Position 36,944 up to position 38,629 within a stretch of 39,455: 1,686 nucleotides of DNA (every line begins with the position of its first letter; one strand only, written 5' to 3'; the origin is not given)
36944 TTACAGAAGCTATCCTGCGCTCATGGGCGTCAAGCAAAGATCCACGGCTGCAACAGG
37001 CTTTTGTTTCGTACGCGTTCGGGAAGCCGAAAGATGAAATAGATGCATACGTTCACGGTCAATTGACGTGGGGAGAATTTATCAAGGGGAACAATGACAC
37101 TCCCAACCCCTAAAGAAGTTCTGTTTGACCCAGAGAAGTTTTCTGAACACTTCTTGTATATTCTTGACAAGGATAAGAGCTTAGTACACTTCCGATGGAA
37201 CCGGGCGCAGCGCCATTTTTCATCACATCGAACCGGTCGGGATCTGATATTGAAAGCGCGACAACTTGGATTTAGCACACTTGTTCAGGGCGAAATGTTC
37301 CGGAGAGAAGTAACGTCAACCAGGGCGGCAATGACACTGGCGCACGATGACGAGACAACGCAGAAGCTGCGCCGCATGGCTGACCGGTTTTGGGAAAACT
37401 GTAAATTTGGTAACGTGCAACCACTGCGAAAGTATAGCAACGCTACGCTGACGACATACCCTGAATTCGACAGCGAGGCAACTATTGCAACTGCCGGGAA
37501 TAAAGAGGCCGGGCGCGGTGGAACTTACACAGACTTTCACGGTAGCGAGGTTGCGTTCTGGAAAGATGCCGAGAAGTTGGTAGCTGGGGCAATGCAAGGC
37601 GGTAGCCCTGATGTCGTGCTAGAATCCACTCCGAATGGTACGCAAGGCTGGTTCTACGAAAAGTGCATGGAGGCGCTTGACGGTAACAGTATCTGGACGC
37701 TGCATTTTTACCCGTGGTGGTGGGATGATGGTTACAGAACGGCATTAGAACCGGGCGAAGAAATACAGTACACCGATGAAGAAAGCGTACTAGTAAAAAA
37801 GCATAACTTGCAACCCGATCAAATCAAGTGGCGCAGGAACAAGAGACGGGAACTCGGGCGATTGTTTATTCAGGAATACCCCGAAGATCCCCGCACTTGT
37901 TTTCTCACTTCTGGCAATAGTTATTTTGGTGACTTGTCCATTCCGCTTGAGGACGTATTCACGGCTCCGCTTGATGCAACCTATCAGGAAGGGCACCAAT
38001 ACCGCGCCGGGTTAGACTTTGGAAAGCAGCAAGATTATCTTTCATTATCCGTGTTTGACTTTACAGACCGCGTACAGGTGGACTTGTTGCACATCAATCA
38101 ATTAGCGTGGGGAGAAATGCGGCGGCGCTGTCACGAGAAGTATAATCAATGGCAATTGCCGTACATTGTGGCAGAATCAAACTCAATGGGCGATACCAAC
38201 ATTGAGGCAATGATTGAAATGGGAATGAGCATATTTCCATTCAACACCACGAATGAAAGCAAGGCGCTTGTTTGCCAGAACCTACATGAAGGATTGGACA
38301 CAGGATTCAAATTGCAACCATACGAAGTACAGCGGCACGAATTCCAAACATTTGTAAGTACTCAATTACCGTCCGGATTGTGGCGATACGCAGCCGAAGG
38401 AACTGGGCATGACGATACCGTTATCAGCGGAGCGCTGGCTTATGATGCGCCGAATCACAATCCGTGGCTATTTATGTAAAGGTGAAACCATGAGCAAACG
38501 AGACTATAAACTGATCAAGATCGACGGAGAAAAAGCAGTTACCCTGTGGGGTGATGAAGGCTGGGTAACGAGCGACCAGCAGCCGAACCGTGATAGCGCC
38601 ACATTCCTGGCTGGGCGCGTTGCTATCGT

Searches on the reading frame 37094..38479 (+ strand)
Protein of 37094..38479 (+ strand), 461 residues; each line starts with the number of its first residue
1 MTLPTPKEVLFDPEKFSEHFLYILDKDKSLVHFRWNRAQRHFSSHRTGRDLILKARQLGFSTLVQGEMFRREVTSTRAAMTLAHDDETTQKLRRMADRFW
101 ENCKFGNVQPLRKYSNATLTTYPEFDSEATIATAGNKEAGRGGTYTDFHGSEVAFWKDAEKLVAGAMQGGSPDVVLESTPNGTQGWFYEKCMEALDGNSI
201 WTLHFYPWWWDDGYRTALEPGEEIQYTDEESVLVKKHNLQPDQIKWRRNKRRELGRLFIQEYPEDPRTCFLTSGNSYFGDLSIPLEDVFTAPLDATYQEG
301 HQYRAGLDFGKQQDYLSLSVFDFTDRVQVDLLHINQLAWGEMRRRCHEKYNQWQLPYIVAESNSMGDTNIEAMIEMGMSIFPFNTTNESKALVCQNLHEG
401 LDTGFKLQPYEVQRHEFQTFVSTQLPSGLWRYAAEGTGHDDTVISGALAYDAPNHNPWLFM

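Call 11: search_protein_families(library=phrogs, proteins=[window:37094-38479:+])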
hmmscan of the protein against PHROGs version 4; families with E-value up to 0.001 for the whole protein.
window:37094-38479:+ (461 aa): 3 families
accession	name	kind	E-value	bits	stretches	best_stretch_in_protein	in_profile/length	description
phrog_2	-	head and packaging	2.3e-20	74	1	13-451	254-590/807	terminase large subunit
phrog_26724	-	unknown function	5.5e-08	33.6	1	18-172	18-173/192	-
phrog_38407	-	unknown function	0.00013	22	1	201-292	38-134/370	-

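Call 12: search_protein_families(library=pfam, proteins=[window:37094-38479:+])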
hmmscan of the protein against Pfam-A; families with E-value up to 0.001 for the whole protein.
window:37094-38479:+ (461 aa): 0 families

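Call 49: find_related_loci(query=window:37094-38479:+, collection=viral_contigs, flank=5000)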
Query window:37094-38479:+ (461 aa) in viral_contigs; peptide patterns used: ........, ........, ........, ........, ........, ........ (x = any residue, [..] = any of these).
61 stretches matched a pattern; 54 encode a relative of the query (tblastn E <= 1e-3); 54 distinct loci.
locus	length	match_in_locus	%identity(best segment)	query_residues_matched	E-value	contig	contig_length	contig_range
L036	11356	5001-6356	68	5-460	0e+0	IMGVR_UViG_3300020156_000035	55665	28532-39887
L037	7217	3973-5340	65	1-460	0e+0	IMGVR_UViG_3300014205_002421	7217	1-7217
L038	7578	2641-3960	65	8-450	0e+0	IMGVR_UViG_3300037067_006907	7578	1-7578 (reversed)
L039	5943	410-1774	64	1-458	0e+0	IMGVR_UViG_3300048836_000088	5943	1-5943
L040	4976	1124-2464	64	3-452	0e+0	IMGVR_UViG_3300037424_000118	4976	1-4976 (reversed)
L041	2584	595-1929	63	2-450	0e+0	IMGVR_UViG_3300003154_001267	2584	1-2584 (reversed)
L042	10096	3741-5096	64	1-456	0e+0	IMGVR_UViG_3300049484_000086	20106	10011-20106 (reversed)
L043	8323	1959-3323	63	1-459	0e+0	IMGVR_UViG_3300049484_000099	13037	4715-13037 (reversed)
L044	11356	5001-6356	65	5-457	0e+0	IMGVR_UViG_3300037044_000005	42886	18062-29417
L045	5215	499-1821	66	1-449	0e+0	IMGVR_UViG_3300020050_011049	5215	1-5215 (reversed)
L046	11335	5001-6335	65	1-449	0e+0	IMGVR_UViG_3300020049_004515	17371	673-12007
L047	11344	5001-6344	62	2-452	0e+0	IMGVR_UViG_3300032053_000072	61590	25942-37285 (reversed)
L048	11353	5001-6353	61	3-457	0e+0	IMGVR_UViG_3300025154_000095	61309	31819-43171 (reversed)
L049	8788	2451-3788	61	8-457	0e+0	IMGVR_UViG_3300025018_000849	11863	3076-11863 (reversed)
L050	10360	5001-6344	58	3-452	0e+0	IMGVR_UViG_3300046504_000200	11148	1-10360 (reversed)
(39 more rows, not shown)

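Call 57: find_related_loci(query=window:37094-38479:+, collection=genome_contigs, flank=5000)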
Query window:37094-38479:+ (461 aa) in genome_contigs; peptide patterns used: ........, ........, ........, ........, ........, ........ (x = any residue, [..] = any of these).
52 stretches matched a pattern; 2 encode a relative of the query (tblastn E <= 1e-3); 2 distinct loci.
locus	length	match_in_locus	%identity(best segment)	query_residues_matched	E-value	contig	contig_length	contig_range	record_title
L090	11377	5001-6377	68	1-461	0e+0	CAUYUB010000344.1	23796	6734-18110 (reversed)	Gammaproteobacteria bacterium strain CCP3-SC15AN1 genome assembly, contig: CCP3SC15_Contig_40, whole genome shotgun sequ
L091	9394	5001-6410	27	3-456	1e-24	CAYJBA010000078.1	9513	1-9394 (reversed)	MAG TPA_asm: uncultured Bacteriovoracaceae bacterium isolate ERP119705_co9_199 genome assembly, contig: NODE_10079_lengt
